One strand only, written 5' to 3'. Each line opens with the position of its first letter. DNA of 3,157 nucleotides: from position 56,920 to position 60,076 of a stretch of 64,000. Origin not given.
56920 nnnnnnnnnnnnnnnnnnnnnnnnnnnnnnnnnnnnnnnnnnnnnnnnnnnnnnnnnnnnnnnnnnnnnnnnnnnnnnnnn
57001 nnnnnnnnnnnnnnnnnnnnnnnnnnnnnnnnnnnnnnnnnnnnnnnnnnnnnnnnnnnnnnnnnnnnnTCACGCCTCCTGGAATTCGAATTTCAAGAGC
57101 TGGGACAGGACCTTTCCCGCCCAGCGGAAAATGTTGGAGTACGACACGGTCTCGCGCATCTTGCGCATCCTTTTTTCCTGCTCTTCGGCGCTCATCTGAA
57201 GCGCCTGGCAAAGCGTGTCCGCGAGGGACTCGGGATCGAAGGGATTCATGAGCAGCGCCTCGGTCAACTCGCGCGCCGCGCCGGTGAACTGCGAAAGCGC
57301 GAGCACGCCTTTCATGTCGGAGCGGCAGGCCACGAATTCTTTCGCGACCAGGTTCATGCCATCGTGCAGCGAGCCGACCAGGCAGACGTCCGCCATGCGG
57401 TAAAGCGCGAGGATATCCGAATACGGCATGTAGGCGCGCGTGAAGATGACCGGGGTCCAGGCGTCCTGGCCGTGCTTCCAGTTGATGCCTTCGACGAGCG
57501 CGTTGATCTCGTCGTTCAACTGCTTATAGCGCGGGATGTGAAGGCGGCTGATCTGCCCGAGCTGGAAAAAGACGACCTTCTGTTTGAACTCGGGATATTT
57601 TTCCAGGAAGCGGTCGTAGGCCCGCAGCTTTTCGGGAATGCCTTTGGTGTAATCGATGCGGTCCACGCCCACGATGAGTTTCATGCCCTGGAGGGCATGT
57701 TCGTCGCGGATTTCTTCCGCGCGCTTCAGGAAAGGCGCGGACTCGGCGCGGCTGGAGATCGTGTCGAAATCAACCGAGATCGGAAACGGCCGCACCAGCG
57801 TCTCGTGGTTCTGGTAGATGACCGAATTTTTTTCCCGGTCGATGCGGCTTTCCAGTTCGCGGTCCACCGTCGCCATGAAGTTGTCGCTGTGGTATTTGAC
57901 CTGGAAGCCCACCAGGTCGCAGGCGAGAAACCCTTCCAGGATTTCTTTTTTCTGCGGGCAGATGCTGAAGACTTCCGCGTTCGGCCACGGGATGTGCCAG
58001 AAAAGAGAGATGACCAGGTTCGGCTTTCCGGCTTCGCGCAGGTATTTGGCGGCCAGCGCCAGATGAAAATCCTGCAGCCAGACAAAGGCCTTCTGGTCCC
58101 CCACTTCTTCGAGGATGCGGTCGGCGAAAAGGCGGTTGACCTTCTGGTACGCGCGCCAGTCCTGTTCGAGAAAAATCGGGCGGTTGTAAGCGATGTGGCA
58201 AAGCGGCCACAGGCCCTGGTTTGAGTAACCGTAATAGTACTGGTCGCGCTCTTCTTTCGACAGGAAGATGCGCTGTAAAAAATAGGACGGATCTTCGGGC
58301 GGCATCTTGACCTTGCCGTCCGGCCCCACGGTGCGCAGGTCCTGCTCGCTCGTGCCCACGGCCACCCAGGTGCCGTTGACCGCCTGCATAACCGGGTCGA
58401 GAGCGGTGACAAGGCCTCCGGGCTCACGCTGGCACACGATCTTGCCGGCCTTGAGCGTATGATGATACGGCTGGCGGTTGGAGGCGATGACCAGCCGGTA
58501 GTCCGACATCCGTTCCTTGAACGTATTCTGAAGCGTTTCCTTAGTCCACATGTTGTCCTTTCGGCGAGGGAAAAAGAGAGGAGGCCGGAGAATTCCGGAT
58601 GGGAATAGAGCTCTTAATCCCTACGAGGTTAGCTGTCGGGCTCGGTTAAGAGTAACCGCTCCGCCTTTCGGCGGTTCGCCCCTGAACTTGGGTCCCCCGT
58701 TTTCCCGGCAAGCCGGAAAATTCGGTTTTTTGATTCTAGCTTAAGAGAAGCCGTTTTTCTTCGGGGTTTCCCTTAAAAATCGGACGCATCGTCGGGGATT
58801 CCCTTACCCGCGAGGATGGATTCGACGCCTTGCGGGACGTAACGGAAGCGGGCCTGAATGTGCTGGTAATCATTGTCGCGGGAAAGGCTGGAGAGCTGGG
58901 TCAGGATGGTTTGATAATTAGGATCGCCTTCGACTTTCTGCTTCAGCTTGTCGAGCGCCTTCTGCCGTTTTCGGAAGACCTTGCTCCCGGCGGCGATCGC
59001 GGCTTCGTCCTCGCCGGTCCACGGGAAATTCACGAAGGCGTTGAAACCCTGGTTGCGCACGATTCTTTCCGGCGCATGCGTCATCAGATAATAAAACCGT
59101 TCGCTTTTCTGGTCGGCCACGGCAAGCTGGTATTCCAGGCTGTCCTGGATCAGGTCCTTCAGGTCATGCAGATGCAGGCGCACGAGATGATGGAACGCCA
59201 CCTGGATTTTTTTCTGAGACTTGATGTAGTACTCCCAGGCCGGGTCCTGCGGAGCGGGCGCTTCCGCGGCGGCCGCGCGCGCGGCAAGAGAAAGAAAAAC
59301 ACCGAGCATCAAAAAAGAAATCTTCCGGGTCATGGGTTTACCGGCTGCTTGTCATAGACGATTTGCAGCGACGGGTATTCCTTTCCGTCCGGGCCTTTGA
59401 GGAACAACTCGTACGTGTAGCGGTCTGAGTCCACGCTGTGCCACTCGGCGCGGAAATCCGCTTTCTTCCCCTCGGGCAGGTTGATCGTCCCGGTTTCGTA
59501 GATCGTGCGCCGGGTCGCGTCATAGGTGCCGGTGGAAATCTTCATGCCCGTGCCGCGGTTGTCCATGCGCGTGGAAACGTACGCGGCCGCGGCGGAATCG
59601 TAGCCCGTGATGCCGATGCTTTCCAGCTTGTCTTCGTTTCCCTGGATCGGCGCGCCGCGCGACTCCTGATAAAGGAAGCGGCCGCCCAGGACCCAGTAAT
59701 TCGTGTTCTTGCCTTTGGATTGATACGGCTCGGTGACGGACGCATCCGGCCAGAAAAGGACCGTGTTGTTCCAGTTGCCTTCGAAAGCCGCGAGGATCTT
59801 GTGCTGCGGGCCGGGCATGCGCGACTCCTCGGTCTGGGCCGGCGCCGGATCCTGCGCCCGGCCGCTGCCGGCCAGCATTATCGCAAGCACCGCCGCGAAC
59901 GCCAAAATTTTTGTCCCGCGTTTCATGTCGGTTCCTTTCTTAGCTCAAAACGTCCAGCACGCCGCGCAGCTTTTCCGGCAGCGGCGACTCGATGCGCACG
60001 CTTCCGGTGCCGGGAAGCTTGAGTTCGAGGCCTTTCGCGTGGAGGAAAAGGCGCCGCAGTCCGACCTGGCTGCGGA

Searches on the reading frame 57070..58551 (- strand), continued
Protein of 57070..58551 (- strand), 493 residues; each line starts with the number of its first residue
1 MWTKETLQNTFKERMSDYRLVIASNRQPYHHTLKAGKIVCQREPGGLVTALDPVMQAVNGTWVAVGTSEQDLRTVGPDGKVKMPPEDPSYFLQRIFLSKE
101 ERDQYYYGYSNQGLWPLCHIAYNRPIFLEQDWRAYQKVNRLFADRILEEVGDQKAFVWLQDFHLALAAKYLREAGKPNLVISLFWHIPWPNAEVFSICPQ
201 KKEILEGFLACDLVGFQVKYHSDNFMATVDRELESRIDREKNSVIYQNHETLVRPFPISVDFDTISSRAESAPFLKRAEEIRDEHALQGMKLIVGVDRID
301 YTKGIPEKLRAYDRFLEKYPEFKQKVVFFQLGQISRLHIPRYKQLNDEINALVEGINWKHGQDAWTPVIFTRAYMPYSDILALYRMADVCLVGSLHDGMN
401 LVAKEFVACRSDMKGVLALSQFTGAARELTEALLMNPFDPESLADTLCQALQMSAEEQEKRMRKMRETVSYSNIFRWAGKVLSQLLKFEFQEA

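Call 31: find_encoding_contigs(protein=P0012, flank=2500, max_places=3)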
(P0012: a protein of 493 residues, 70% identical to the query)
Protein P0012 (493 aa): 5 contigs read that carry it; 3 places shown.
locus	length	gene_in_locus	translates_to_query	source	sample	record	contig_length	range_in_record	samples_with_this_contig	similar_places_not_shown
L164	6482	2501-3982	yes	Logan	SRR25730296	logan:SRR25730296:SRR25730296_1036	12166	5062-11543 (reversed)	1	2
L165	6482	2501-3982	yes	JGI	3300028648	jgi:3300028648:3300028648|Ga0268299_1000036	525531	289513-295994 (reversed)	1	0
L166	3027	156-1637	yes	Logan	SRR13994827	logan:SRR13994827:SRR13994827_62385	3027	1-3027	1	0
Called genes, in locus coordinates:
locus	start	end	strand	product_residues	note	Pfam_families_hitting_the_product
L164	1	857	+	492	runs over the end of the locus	?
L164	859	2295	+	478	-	PF00361:Proton_antipo_M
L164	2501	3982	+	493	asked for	PF00534:Glycos_transf_1 (faint), PF00982:Glyco_transf_20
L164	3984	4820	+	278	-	PF02358:Trehalose_PPase, PF08282:Hydrolase_3 (faint)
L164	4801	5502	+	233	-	PF19027:DUF5752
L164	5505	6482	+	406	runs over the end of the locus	PF21269:TreT_GT1, PF00534:Glycos_transf_1, PF20706:GT4-conflict, PF13692:Glyco_trans_1_4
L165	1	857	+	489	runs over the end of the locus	PF00361:Proton_antipo_M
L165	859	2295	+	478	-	PF00361:Proton_antipo_M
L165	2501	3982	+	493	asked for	PF00534:Glycos_transf_1 (faint), PF00982:Glyco_transf_20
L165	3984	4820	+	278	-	PF02358:Trehalose_PPase, PF08282:Hydrolase_3 (faint)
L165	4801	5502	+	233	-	PF19027:DUF5752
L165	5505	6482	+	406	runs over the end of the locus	PF21269:TreT_GT1, PF00534:Glycos_transf_1, PF20706:GT4-conflict, PF13692:Glyco_trans_1_4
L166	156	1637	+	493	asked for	PF00534:Glycos_transf_1 (faint), PF00982:Glyco_transf_20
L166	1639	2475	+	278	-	PF02358:Trehalose_PPase, PF08282:Hydrolase_3 (faint)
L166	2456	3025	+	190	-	?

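Call 34: find_encoding_contigs(protein=P0004, flank=2500, max_places=2)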
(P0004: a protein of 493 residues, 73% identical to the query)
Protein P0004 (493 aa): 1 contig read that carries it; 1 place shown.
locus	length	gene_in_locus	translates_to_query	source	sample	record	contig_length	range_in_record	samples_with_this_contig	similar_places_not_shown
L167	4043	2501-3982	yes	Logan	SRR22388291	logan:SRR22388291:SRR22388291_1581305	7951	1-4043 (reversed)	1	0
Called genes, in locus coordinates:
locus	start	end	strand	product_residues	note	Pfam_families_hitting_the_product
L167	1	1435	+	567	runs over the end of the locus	PF00072:Response_reg, PF00990:GGDEF, PF00563:EAL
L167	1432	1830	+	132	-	PF00072:Response_reg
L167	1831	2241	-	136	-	PF01042:Ribonuc_L-PSP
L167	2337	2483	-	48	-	-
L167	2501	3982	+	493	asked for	PF00982:Glyco_transf_20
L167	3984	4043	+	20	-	?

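Call 35: find_encoding_contigs(protein=P0008, flank=2500, max_places=2)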
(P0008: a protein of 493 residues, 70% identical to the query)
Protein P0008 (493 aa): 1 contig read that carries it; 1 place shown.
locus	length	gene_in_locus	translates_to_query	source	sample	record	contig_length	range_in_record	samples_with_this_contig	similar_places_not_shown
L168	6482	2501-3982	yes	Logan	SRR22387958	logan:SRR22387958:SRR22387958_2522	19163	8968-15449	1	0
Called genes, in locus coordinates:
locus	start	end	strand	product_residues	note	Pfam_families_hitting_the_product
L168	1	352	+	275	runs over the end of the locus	PF05170:AsmA (weak), PF05359:DUF748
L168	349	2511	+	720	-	PF03176:MMPL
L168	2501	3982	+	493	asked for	PF00982:Glyco_transf_20, PF00534:Glycos_transf_1 (faint)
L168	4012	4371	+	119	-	-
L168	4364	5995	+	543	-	PF03372:Exo_endo_phos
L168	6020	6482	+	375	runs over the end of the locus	PF04230:PS_pyruv_trans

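Call 36: find_encoding_contigs(protein=P0013, flank=2500, max_places=2)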
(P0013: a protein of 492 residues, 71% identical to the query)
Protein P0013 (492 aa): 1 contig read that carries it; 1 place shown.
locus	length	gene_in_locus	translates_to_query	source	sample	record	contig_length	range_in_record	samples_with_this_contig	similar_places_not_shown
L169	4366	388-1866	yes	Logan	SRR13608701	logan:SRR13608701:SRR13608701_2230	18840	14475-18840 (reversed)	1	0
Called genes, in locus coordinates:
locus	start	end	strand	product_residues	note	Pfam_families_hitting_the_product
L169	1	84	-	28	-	?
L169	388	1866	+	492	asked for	PF00982:Glyco_transf_20, PF00534:Glycos_transf_1 (weak)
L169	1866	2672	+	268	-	PF02358:Trehalose_PPase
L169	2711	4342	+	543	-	PF00128:Alpha-amylase, PF16657:Malt_amylase_C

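Call 37: find_encoding_contigs(protein=P0015, flank=2500, max_places=2)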
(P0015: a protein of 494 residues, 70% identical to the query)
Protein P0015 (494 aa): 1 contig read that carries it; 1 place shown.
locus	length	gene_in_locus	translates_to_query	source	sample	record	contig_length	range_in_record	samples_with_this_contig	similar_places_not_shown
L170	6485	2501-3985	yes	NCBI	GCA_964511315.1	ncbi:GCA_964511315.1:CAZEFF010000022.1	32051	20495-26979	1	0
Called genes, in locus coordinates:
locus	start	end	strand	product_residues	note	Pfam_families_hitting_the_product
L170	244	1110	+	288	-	PF00990:GGDEF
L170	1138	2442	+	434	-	PF00654:Voltage_CLC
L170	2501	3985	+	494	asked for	PF00534:Glycos_transf_1 (faint), PF00982:Glyco_transf_20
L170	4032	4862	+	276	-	PF02358:Trehalose_PPase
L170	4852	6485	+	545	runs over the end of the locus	PF00128:Alpha-amylase, PF16657:Malt_amylase_C, PF23915:SusG_C (weak)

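Call 38: find_encoding_contigs(protein=P0024, flank=2500, max_places=2)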
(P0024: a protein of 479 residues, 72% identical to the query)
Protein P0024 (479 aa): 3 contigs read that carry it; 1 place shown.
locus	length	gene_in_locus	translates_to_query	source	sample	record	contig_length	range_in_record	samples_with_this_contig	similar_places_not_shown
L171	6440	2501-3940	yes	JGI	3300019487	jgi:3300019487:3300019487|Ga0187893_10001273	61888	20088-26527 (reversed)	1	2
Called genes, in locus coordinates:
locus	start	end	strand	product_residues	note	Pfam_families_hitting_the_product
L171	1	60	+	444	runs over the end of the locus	PF02347:GDC-P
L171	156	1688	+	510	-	PF02347:GDC-P, PF00266:Aminotran_5, PF21478:GcvP2_C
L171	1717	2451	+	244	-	PF21948:LplA-B_cat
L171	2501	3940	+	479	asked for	PF00982:Glyco_transf_20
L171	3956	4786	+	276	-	PF02358:Trehalose_PPase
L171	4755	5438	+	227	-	PF19027:DUF5752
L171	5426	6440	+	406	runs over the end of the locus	PF21269:TreT_GT1, PF20706:GT4-conflict, PF00534:Glycos_transf_1, PF13692:Glyco_trans_1_4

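Call 71: find_encoding_contigs(protein=P0001, flank=10000, max_places=2)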
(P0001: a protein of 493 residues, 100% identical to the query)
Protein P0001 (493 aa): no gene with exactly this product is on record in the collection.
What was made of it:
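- On c-di-AMP riboswitch (Rfam RF00379, ydaO/kimA class): The rest of the MAG could not be retrieved (call 71).
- Tried and rejected: Looking up the window's own OtsA to obtain the rest of the contig and the sample failed, with no record found (call 71).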

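Call 72: search_solved_structures(query=window:57070-58551:-, max_evalue=1e-20)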
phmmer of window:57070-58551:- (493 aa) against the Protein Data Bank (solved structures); distinct sequences matched with E-value up to 1e-20: 23.
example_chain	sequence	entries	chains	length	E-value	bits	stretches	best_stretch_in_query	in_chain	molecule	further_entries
5huv_A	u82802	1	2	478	2.1e-87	297.1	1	19-488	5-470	Alpha,alpha-trehalose-phosphate synthase [UDP-forming]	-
9niq_A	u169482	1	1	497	2.2e-87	297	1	18-488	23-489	Alpha,alpha-trehalose-phosphate synthase [UDP-forming]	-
5hut_A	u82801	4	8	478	2.9e-87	296.7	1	19-488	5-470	Alpha,alpha-trehalose-phosphate synthase [UDP-forming]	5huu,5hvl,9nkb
5jij_A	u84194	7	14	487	7e-85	288.8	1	17-485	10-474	Alpha,alpha-trehalose-phosphate synthase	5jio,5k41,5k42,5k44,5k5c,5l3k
5hvo_A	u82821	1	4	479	9e-84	285.2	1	16-487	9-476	Alpha,alpha-trehalose-phosphate synthase (UDP-forming)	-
6jbi_A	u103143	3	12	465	2.5e-82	280.4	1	19-483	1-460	Trehalose-6-phosphate synthase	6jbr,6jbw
5hvm_A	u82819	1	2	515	2.3e-81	277.2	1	15-485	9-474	Alpha,alpha-trehalose-phosphate synthase (UDP-forming)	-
8fhw_A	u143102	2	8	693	1.6e-77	264.6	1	171-487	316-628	Alpha,alpha-trehalose-phosphate synthase (UDP-forming)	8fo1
2wtx_A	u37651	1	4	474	2.1e-67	231.2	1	44-485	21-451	ALPHA, ALPHA-TREHALOSE-PHOSPHATE SYNTHASE [UDP-FORMING]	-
1gz5_A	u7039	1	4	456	2.1e-67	231.2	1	44-485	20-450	ALPHA-TREHALOSE-PHOSPHATE SYNTHASE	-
6jak_A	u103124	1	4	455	2.1e-67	231.1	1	44-485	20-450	Trehalose-6-phosphate synthase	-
1uqt_A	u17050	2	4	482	2.2e-67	231.1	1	44-485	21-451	ALPHA, ALPHA-TREHALOSE-PHOSPHATE SYNTHASE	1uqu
5hxa_A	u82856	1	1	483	5.2e-65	223.3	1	45-485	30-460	Alpha,alpha-trehalose-phosphate synthase (UDP-forming)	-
5uof_A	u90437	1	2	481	1.3e-62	215.3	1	43-475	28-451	Alpha,alpha-trehalose-phosphate synthase (UDP-forming)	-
5v0t_A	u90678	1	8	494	1.5e-62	215.2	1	44-482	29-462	Alpha,alpha-trehalose-phosphate synthase (UDP-forming)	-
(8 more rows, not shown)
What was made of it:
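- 57070..58551 (-): otsA-like GT20 trehalose-6-phosphate synthase, 493 aa. Top PDB hits are all T6P synthases over the full length (call 72).
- On Trehalose-6-phosphate synthase (GT20, OtsA): The 16 best PDB matches are all T6P synthases, with E down to 2e-87 (call 72).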

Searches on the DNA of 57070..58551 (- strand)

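Call 21: search_rna_families(sources=[L001, L002, L003, L004, L005, L006, L007, L008, L009, L010, L011, L012, L013, L014, L015, L016, L017, L018, L019, L020], threshold=gathering)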
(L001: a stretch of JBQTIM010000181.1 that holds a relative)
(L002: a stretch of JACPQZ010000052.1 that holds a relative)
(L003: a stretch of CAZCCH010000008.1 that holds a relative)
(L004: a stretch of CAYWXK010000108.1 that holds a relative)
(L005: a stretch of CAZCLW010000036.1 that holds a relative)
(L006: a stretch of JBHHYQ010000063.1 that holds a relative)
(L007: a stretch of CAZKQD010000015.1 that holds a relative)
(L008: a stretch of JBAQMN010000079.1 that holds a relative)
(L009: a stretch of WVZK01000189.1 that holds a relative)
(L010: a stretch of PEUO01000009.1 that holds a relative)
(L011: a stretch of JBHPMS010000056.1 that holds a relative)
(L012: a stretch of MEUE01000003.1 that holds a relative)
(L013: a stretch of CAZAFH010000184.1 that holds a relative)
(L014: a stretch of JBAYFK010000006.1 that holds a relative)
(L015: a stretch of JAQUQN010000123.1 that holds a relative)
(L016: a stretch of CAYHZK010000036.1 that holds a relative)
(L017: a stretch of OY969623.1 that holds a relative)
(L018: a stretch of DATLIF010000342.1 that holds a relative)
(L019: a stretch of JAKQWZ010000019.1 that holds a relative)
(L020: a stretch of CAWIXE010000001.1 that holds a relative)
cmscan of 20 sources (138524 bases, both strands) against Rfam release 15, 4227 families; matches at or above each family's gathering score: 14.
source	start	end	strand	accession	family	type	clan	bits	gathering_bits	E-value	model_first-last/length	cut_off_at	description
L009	5790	5874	+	RF01051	c-di-GMP-I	Cis-reg; riboswitch;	CL00126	80.9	35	5.4e-14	1-87/87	no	c-di-GMP-I riboswitch aptamer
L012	2145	2217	+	RF00005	tRNA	Gene; tRNA;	CL00001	73.8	29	6.2e-14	1-71/71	no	tRNA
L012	569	642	+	RF00005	tRNA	Gene; tRNA;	CL00001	69.6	29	8.7e-13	1-71/71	no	tRNA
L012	1884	1956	+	RF00005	tRNA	Gene; tRNA;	CL00001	68.9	29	1.3e-12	1-71/71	no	tRNA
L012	1964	2036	+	RF00005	tRNA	Gene; tRNA;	CL00001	65.8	29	9.5e-12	1-71/71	no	tRNA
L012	8870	8940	+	RF00005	tRNA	Gene; tRNA;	CL00001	62.8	29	6.4e-11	1-71/71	no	tRNA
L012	8171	8244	+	RF00005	tRNA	Gene; tRNA;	CL00001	60.2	29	3.3e-10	1-71/71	no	tRNA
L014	413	487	+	RF00005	tRNA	Gene; tRNA;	CL00001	59.5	29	5.2e-10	1-71/71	no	tRNA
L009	511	597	+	RF00005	tRNA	Gene; tRNA;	CL00001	58.2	29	1.2e-09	1-71/71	no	tRNA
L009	728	801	+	RF00005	tRNA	Gene; tRNA;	CL00001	57.1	29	2.5e-09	1-71/71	no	tRNA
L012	2043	2124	+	RF00005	tRNA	Gene; tRNA;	CL00001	52.2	29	5.4e-08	1-71/71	no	tRNA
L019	3141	3192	+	RF03057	nhaA-I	Cis-reg; riboswitch;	-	47.3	37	6.6e-06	1-55/55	no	nhaA-I RNA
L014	3129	3188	+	RF03057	nhaA-I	Cis-reg; riboswitch;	-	41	37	0.00022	1-55/55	no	nhaA-I RNA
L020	3114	3164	+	RF03057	nhaA-I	Cis-reg; riboswitch;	-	39.4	37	0.00053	1-55/55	no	nhaA-I RNA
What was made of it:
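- Tried and rejected: It gave one hit (L013) that Rfam did not confirm (call 21).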

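Call 32: search_rna_families(sources=[L161, L162, L163, L164, L165, L166], threshold=gathering, show_alignments=4)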
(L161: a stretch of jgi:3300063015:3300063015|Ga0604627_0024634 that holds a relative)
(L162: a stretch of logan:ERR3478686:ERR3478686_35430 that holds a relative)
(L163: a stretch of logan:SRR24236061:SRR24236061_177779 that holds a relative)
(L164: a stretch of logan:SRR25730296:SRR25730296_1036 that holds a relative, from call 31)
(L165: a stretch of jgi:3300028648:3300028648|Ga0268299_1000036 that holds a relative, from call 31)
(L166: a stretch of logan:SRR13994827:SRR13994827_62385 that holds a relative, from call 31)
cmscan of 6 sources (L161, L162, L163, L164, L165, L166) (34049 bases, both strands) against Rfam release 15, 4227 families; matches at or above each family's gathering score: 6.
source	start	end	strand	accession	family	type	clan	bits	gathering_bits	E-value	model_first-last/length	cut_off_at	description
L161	2294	2431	+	RF00379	c-di-AMP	Cis-reg; riboswitch;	-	74.3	38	1.1e-15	1-134/134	no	c-di-AMP riboswitch aptamer (ydaO/yuaA leader)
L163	2286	2423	+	RF00379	c-di-AMP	Cis-reg; riboswitch;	-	71.7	38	6e-15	1-134/134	no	c-di-AMP riboswitch aptamer (ydaO/yuaA leader)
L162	2328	2432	+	RF00379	c-di-AMP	Cis-reg; riboswitch;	-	47.2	38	4e-08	1-134/134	no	c-di-AMP riboswitch aptamer (ydaO/yuaA leader)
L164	2402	2457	+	RF03057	nhaA-I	Cis-reg; riboswitch;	-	42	37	3.1e-05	1-55/55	no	nhaA-I RNA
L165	2402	2457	+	RF03057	nhaA-I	Cis-reg; riboswitch;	-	42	37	3.1e-05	1-55/55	no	nhaA-I RNA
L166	57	112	+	RF03057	nhaA-I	Cis-reg; riboswitch;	-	42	37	3.1e-05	1-55/55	no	nhaA-I RNA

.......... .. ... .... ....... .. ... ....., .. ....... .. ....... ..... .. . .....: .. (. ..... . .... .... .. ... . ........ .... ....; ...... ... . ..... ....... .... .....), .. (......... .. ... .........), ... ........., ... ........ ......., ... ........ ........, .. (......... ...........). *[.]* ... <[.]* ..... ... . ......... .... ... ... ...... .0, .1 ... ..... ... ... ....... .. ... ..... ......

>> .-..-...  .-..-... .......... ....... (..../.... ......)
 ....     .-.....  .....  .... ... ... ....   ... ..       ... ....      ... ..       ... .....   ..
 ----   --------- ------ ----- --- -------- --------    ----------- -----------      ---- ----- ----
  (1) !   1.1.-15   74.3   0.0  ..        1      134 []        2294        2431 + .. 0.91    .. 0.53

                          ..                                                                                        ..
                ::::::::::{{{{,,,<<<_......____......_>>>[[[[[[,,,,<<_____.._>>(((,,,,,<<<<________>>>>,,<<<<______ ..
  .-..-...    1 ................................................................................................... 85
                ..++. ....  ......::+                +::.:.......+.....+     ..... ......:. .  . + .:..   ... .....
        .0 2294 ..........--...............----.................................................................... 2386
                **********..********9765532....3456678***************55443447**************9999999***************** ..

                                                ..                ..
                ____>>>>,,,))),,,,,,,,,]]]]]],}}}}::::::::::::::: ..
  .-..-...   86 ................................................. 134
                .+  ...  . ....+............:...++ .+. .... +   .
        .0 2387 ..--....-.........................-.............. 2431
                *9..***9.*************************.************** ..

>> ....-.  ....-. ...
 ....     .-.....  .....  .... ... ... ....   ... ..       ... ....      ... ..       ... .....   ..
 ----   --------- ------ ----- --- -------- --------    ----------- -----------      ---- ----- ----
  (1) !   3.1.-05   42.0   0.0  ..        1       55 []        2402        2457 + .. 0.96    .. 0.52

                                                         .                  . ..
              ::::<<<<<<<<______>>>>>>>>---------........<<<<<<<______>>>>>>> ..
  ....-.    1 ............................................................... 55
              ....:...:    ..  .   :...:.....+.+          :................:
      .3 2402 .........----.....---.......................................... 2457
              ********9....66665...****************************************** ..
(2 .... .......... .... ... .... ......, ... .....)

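Call 39: search_rna_families(sources=[L167, L168, L169, L170, L171], threshold=gathering, show_alignments=3)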
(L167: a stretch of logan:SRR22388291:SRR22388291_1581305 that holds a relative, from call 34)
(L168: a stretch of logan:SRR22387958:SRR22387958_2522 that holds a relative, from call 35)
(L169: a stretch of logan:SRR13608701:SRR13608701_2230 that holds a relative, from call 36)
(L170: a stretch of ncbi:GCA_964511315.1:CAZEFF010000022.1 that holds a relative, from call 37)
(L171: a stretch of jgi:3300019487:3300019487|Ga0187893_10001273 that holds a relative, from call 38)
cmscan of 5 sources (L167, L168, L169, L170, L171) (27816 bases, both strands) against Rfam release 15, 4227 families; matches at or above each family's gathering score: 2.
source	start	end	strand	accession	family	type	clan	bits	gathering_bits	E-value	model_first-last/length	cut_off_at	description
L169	222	356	+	RF00379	c-di-AMP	Cis-reg; riboswitch;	-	75.8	38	3.5e-16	1-134/134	no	c-di-AMP riboswitch aptamer (ydaO/yuaA leader)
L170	122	172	+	RF03057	nhaA-I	Cis-reg; riboswitch;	-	46.1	37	2.6e-06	1-55/55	no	nhaA-I RNA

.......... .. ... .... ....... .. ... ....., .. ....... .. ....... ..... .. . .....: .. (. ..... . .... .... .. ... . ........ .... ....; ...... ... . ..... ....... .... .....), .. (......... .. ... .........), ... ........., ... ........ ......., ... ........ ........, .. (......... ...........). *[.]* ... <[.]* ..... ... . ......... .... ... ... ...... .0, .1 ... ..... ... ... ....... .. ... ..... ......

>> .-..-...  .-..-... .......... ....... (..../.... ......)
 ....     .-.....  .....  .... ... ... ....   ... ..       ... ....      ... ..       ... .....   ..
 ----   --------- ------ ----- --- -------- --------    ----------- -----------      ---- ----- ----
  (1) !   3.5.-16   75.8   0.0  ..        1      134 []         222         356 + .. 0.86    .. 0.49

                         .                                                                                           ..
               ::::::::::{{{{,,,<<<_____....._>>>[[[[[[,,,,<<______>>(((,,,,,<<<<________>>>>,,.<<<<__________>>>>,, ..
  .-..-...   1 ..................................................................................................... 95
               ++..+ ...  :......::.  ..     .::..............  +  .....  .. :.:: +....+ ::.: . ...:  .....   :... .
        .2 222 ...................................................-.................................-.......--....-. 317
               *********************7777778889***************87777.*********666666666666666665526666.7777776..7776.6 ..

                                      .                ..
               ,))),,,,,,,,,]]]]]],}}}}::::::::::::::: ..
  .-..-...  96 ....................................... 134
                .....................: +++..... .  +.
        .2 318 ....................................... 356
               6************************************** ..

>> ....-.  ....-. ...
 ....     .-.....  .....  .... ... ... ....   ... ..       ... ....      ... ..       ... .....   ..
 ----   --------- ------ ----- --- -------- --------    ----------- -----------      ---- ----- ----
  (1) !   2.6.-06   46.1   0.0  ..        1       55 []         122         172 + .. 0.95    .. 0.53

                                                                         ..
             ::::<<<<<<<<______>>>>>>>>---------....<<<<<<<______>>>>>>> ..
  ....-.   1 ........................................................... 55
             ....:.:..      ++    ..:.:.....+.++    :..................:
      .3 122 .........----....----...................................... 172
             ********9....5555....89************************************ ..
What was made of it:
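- The same aptamer sits directly upstream of otsA-otsB in L161 (74.3 bits), L163 (71.7), L169 (75.8) and L162 (47.2) (calls 32, 39).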

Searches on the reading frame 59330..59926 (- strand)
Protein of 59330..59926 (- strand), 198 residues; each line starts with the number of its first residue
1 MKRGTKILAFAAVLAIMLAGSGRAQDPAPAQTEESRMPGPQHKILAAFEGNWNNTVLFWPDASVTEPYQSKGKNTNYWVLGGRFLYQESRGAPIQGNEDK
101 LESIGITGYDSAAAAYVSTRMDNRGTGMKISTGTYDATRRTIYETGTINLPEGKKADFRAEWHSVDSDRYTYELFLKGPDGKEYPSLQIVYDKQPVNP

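Call 5: search_protein_families(library=pfam, proteins=[window:59330-59926:-])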
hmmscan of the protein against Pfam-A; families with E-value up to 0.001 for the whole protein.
window:59330-59926:- (198 aa): 1 family
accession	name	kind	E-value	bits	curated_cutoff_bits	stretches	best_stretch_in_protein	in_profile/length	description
PF07617.17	DUF1579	-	7.8e-26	91.3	25.2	1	38-192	2-154/155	Protein of unknown function (DUF1579)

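Call 6: search_protein_families(library=ncbifam, proteins=[window:59330-59926:-])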
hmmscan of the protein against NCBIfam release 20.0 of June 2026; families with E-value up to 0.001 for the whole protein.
window:59330-59926:- (198 aa): 0 families
